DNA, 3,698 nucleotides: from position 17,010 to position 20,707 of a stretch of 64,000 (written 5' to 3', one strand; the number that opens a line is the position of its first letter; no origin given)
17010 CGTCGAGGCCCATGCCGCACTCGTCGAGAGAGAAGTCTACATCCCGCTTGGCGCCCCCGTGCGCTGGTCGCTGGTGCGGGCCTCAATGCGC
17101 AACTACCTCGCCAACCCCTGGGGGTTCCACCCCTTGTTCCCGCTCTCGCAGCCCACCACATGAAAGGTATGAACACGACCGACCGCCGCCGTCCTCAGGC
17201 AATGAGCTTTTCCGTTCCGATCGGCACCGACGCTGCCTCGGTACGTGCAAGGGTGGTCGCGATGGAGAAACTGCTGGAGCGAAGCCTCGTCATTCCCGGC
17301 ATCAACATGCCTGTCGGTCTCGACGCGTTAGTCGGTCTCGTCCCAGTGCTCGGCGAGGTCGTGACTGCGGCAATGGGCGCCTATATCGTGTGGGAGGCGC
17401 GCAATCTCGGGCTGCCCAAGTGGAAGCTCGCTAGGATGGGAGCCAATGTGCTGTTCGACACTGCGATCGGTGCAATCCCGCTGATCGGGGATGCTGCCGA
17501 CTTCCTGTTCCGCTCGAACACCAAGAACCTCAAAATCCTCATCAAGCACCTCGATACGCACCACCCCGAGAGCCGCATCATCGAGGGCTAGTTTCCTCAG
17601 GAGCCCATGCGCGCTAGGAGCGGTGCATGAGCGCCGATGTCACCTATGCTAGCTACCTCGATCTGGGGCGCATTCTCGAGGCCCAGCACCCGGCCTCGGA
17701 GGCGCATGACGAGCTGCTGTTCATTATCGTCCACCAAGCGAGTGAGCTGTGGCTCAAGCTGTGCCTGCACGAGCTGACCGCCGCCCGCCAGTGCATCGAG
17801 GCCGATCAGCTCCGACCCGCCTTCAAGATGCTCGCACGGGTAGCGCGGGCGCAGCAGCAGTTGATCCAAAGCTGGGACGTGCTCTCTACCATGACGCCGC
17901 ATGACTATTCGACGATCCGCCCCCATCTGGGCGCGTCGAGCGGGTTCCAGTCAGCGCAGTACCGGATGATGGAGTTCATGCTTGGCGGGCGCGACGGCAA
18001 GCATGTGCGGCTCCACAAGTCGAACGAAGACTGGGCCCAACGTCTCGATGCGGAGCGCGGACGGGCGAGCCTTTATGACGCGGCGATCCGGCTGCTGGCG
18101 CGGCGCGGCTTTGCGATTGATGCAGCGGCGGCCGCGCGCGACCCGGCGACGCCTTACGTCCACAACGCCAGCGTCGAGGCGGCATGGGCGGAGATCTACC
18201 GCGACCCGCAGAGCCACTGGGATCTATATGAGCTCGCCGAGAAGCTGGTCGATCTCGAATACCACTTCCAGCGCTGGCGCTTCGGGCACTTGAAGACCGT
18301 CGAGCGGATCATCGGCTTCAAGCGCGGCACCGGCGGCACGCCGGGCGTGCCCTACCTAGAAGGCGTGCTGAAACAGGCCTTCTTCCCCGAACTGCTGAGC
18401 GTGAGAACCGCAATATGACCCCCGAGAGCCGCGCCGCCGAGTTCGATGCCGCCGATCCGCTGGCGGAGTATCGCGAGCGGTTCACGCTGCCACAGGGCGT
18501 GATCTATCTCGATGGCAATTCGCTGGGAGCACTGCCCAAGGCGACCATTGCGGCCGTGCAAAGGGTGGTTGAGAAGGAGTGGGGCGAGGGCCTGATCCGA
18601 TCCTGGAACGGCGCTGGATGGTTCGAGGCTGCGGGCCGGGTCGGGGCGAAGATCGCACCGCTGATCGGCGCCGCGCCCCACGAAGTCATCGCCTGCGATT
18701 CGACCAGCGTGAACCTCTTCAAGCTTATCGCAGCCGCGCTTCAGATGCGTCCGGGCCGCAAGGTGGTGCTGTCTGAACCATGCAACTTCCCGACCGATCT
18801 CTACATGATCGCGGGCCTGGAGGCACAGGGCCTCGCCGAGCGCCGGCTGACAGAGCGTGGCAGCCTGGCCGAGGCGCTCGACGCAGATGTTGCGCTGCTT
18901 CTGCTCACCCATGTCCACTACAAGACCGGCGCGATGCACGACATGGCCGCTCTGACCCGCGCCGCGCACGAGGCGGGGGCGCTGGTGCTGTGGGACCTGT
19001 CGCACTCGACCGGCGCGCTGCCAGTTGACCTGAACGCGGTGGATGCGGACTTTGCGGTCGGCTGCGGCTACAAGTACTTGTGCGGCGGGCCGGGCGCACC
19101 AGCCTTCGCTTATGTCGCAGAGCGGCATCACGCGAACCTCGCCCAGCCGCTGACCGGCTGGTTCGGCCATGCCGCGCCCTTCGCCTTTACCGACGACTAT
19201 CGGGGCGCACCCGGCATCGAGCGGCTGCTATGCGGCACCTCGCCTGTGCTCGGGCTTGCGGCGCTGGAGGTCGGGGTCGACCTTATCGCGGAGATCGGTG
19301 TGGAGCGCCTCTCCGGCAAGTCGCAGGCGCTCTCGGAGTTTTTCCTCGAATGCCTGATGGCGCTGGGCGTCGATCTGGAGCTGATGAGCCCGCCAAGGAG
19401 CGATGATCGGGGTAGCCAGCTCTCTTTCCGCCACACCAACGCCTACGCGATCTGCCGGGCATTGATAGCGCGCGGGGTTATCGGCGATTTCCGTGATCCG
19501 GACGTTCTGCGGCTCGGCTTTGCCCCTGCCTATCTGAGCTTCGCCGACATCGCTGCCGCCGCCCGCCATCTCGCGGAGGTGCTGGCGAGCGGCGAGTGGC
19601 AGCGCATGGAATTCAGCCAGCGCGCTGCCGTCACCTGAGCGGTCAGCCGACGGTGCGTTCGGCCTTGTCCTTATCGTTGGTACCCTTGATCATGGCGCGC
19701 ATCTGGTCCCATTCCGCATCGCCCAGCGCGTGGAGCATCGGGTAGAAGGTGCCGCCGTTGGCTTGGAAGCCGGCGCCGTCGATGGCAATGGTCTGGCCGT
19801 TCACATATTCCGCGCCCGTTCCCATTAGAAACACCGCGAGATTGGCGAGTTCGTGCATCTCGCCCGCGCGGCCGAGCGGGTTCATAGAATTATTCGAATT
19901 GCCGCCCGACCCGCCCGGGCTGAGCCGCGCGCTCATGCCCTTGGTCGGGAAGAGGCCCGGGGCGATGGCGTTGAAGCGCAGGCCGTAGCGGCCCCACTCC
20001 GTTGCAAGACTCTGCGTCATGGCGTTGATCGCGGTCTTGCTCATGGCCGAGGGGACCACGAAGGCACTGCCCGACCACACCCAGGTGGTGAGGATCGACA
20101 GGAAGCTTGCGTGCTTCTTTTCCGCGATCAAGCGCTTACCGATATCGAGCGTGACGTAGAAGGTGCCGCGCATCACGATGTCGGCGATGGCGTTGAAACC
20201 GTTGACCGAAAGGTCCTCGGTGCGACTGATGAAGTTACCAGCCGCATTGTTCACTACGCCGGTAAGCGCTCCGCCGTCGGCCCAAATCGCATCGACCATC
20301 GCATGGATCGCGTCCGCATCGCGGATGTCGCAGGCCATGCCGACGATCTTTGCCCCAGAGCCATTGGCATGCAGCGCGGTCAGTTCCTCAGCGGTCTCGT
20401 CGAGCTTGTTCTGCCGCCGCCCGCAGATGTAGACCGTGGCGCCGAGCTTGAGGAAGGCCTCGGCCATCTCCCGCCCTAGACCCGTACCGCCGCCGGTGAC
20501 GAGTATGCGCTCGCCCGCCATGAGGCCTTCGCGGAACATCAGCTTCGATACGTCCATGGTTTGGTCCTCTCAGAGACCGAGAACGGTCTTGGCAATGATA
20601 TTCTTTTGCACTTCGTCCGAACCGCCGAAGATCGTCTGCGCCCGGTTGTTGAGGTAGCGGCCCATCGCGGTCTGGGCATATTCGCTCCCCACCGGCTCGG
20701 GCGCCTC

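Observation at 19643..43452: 27-gene redox and lipid-oxidation island with no recognisable regulator, transporter, CoA ligase, hydratase or P450 redox partner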

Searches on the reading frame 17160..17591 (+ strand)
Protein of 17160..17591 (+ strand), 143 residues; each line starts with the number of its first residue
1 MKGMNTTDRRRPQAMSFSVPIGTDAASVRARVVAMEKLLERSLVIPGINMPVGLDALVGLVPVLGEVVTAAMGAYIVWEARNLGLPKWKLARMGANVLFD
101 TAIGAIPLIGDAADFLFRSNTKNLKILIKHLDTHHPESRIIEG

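Call 8: search_protein_families(library=pfam, proteins=[window:17160-17591:+], max_evalue=0.001)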
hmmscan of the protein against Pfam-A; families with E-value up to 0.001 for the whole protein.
window:17160-17591:+ (143 aa): 1 family
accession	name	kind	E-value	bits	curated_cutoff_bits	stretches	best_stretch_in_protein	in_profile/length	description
PF13430.11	DUF4112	-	7.4e-32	110.1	23.3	1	31-131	4-105/105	Domain of unknown function (DUF4112)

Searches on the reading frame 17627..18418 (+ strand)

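Call 8: search_protein_families(library=pfam, proteins=[window:17627-18418:+], max_evalue=0.001)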
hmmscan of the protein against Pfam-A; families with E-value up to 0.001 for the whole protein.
window:17627-18418:+ (263 aa): 1 family
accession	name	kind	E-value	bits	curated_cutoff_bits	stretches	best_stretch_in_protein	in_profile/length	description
PF03301.18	Trp_dioxygenase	-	2.9e-63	214.8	34.9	2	4-132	14-152/346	Tryptophan 2,3-dioxygenase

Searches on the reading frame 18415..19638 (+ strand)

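Call 9: search_protein_families(library=pfam, proteins=[window:18415-19638:+], max_evalue=0.001)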
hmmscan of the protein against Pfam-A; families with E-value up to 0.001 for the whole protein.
window:18415-19638:+ (407 aa): 2 families
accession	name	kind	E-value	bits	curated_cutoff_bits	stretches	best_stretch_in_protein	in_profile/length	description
PF22580.2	KYNU_C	-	6.3e-30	103.5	27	1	301-386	3-90/90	Kynureninase C-terminal domain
PF00266.25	Aminotran_5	-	1.1e-21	77.7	21.5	1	30-342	1-318/371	Aminotransferase class-V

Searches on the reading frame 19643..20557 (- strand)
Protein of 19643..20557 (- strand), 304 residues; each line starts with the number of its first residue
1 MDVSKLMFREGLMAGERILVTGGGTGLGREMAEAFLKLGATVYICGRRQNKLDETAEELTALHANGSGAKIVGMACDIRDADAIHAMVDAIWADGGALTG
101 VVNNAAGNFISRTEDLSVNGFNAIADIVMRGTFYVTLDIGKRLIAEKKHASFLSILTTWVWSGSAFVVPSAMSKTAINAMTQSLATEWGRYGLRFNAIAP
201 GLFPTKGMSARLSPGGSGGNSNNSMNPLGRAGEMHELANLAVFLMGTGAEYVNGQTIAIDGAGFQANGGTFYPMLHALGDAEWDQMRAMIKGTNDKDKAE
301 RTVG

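Call 5: search_protein_families(library=pfam, proteins=[window:19643-20557:-], max_evalue=0.001)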
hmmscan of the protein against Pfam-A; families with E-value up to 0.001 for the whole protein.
window:19643-20557:- (304 aa): 5 families
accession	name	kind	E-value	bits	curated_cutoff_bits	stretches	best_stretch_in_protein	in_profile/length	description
PF13561.12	adh_short_C2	-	7.7e-39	134.1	27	1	25-261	6-233/236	Enoyl-(Acyl carrier protein) reductase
PF00106.31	adh_short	-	6.7e-32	111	26.6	1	18-207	3-186/195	short chain dehydrogenase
PF08659.16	KR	-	4.1e-12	46.8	22.6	1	18-107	3-91/180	KR domain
PF23441.1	SDR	-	2e-08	34.4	27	1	14-207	6-198/258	SDR-like rossmann domain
PF02719.21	Polysacc_synt_2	-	0.00081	19.1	20.2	0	18-89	1-74/293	Polysaccharide biosynthesis protein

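Call 46: search_solved_structures(query=window:19643-20557:-, max_evalue=1e-25)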
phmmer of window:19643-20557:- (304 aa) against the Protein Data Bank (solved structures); distinct sequences matched with E-value up to 1e-25: 11.
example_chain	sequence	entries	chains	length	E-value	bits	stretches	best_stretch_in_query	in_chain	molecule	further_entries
7ucw_A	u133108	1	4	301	8.3e-66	225.4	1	7-293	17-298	Decr1 protein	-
1w6u_A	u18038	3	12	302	2.8e-65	223.7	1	5-293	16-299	2,4-DIENOYL-COA REDUCTASE, MITOCHONDRIAL PRECURSOR | 2,4-DIENOYL-COA REDUCTASE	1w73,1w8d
3imf_A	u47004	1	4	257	2e-48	168.4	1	16-262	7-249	Short chain dehydrogenase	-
6lln_A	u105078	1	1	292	6.4e-38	133.9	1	7-274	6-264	Putative dehydrogenase involved in catabolism of citronellol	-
1yxm_A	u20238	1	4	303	5.8e-34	120.9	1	9-262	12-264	peroxisomal trans 2-enoyl CoA reductase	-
1vl8_A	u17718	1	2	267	3e-31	112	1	14-265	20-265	Gluconate 5-dehydrogenase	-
4fc6_A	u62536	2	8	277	4.4e-31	111.4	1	8-263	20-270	Peroxisomal 2,4-dienoyl-CoA reductase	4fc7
3svt_A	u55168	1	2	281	1.6e-29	106.3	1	17-277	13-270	Short-chain type dehydrogenase/reductase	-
1ae1_A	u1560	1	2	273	1.3e-27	100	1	13-269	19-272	TROPINONE REDUCTASE-I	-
9pvq_A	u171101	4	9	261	2.5e-27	99.1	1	13-262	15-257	NAD-dependent epimerase/dehydratase:Short-chain dehydrogenase/reductase SDR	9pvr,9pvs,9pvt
5u9p_A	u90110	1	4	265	2.6e-26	95.8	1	13-262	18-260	Gluconate 5-dehydrogenase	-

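Call 53: search_protein_families(library=ncbifam, proteins=[window:19643-20557:-], max_evalue=0.00001)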
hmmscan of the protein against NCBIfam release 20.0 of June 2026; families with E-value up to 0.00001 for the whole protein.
window:19643-20557:- (304 aa): 208 families (the best 25 are shown)
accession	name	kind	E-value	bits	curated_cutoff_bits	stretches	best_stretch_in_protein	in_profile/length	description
NF005811.0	PRK07677.1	equivalog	4e-65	219.9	318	1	15-263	3-247/254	2,4-dienoyl-CoA reductase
NF005752.0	PRK07576.1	subfamily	5.5e-51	173.4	321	1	7-271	4-258/271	SDR family oxidoreductase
NF006070.0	PRK08213.1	subfamily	1.8e-44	152.2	279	1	13-262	10-255/259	gluconate 5-dehydrogenase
NF005559.1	PRK07231.1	subfamily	8.7e-40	136.8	215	1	14-262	3-246/249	glucose 1-dehydrogenase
NF004198.0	PRK05653.1-3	equivalog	1e-37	129.9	296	1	13-261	5-244/248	3-oxoacyl-ACP reductase FabG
NF004528.0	PRK05875.1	equivalog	2.8e-37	128.6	334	1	15-279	10-270/280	SDR family oxidoreductase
NF005711.0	PRK07523.1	subfamily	4.4e-37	128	413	1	13-262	8-250/255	SDR family oxidoreductase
NF006693.0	PRK09242.1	equivalog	2.2e-36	125.3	328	1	13-266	8-255/258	SDR family oxidoreductase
NF005893.0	PRK07856.1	equivalog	9e-36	123.4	255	1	14-263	8-241/255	SDR family oxidoreductase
TIGR01832.1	kduD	equivalog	7.7e-35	120.6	338.85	1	14-262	4-244/248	2-dehydro-3-deoxy-D-gluconate 5-dehydrogenase KduD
NF009466.0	PRK12826.1-2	subfamily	2.2e-34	119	222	1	16-262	4-243/248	3-oxoacyl-ACP reductase FabG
TIGR01830.1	3oxo_ACP_reduc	equivalog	9.7e-34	117.1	297.75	1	19-261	2-236/239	3-oxoacyl-[acyl-carrier-protein] reductase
NF005309.0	PRK06841.1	subfamily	1e-33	116.9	286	1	14-261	14-250/255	GolD/DthD family dehydrogenase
NF005390.0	PRK06935.1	equivalog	7.4e-33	114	369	1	13-262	13-254/258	2-dehydro-3-deoxy-D-gluconate 5-dehydrogenase KduD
NF004778.0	PRK06124.1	equivalog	7.5e-33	114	303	1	13-262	9-251/256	SDR family oxidoreductase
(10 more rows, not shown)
